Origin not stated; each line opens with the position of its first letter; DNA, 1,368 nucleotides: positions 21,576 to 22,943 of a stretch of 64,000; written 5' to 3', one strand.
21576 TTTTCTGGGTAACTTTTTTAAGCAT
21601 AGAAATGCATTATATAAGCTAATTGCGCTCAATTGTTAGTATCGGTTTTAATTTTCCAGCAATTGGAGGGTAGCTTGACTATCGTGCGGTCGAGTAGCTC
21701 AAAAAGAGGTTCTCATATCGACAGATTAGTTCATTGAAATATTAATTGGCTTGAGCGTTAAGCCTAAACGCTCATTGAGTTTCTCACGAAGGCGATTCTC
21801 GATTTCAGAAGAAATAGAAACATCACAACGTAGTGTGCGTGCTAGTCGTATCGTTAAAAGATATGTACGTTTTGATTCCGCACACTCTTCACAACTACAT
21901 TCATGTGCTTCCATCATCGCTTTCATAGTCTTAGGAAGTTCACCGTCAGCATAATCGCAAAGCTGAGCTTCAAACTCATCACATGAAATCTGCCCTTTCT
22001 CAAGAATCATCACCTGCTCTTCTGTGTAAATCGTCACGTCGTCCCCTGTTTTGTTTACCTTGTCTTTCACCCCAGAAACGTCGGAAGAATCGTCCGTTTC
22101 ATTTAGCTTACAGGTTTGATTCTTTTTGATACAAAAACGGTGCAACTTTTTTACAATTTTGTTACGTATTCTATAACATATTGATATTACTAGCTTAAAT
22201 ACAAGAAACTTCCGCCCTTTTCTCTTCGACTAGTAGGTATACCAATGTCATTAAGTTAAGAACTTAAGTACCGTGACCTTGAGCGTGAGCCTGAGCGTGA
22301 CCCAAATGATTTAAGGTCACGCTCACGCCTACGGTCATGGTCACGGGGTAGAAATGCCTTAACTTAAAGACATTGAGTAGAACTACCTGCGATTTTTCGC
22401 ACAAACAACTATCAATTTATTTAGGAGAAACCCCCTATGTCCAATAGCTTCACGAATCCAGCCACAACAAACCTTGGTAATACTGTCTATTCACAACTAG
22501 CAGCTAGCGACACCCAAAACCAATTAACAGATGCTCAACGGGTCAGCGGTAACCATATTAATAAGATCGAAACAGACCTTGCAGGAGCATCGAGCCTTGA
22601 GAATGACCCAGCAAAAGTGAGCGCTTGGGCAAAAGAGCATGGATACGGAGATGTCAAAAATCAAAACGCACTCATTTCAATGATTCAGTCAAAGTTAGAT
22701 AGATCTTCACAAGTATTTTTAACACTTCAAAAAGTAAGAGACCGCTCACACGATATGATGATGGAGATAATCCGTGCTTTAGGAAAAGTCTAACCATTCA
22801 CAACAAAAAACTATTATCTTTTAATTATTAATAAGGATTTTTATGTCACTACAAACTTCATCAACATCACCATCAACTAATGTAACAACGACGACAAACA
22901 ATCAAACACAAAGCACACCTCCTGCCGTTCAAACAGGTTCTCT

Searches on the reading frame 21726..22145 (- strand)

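Call 60: search_protein_families(library=pfam, proteins=[window:21726-22145:-], max_evalue=0.1)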
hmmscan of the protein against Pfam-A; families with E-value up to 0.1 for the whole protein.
window:21726-22145:- (139 aa): 2 families
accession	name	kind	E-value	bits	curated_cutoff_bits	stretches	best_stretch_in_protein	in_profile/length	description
PF13490.11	zf-HC2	-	2.4e-06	27.9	22.2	1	55-89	1-35/35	Putative zinc-finger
PF03003.21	Pox_G9-A16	-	0.014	15.6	24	1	62-110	15-63/128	Pox virus entry-fusion-complex G9/A16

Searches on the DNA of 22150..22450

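Call 59: search_rna_families(source=window, start=22150, end=22450, threshold=evalue, max_evalue=1)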
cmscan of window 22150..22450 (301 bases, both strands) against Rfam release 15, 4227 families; matches with E-value up to 1: 2.
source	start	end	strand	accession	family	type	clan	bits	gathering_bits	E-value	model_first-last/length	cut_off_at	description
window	22272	22345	-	RF04167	mir-1972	Gene; miRNA;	-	17.4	90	0.89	1-81/81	no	mir-1972 microRNA precursor family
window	22260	22353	+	RF00662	mir-132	Gene; miRNA;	-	16.9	52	0.45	1-84/84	no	mir-132 microRNA precursor family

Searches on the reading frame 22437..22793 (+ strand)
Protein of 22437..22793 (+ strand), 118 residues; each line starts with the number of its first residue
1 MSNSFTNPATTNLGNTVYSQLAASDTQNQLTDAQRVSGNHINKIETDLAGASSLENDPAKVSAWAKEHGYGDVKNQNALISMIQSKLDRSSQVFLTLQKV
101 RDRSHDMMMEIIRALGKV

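Call 40: find_encoding_contigs(protein=window:22437-22793:+, flank=4000, max_places=8)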
Protein window:22437-22793:+ (118 aa): 2 contigs read that carry it; 2 places shown.
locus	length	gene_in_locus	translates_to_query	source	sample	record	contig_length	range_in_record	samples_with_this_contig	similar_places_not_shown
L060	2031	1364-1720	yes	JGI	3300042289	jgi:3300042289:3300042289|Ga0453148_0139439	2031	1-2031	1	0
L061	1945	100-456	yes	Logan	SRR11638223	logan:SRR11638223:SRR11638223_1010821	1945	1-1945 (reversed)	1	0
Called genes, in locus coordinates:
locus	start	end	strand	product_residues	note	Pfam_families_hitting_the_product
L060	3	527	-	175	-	?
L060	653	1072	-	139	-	PF13490:zf-HC2 (weak)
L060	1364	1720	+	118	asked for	-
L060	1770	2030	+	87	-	?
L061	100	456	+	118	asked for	-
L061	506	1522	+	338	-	-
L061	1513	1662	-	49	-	-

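Call 45: list_cluster_members(proteins=[window:22437-22793:+, window:21726-22145:-, window:8041-8271:+, window:22843-23859:+, window:6372-6701:+])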
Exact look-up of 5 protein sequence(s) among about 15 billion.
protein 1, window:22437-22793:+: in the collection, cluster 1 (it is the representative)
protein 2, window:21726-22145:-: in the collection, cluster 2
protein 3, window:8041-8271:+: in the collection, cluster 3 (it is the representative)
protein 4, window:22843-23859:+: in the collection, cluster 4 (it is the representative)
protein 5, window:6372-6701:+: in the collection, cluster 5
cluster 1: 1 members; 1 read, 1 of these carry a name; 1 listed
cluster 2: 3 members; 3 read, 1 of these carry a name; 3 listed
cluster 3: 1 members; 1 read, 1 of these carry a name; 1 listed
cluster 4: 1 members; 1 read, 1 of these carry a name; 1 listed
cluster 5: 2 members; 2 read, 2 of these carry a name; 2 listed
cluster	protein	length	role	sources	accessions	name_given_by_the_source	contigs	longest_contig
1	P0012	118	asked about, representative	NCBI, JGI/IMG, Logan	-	hypothetical protein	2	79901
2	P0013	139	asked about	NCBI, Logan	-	-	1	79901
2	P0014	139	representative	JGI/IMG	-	hypothetical protein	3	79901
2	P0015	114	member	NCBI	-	-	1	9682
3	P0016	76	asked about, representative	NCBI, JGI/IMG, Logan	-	putative addiction module component (TIGR02574 family)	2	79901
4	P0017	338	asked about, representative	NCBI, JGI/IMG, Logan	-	hypothetical protein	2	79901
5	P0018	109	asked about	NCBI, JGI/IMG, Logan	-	DNA-binding transcriptional ArsR family regulator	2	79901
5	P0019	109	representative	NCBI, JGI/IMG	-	DNA-binding transcriptional ArsR family regulator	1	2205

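Call 46: find_encoding_contigs(protein=P0015, flank=4000, max_places=6)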
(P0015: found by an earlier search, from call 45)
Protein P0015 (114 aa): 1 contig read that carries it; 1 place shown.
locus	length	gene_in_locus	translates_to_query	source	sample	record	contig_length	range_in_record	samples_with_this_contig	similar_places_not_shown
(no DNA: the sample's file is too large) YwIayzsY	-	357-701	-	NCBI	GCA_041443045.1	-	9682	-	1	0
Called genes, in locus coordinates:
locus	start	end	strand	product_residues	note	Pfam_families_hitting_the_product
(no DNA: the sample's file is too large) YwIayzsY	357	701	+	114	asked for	PF13490:zf-HC2 (weak)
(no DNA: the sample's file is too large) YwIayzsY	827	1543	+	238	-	PF01479:S4, PF00849:PseudoU_synth_2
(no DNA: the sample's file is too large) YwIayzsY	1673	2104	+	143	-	-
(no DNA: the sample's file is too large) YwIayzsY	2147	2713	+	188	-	-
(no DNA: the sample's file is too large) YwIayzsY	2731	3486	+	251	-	-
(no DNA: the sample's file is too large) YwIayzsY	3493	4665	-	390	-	PF00890:FAD_binding_2, PF01266:DAO, PF03486:HI0933_like, PF07992:Pyr_redox_2, PF12831:FAD_oxidored, PF13450:NAD_binding_8 (weak), PF13738:Pyr_redox_3 (weak), PF22780:HI0933_like_1st, +2 more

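Call 60: search_protein_families(library=pfam, proteins=[window:22437-22793:+], max_evalue=0.1)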
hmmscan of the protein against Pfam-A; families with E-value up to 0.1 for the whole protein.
window:22437-22793:+ (118 aa): 1 family
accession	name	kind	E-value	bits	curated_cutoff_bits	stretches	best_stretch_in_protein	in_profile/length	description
PF08459.17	UvrC_RNaseH_dom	-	0.081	13.2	22.3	1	58-106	105-156/159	UvrC RNAse H endonuclease domain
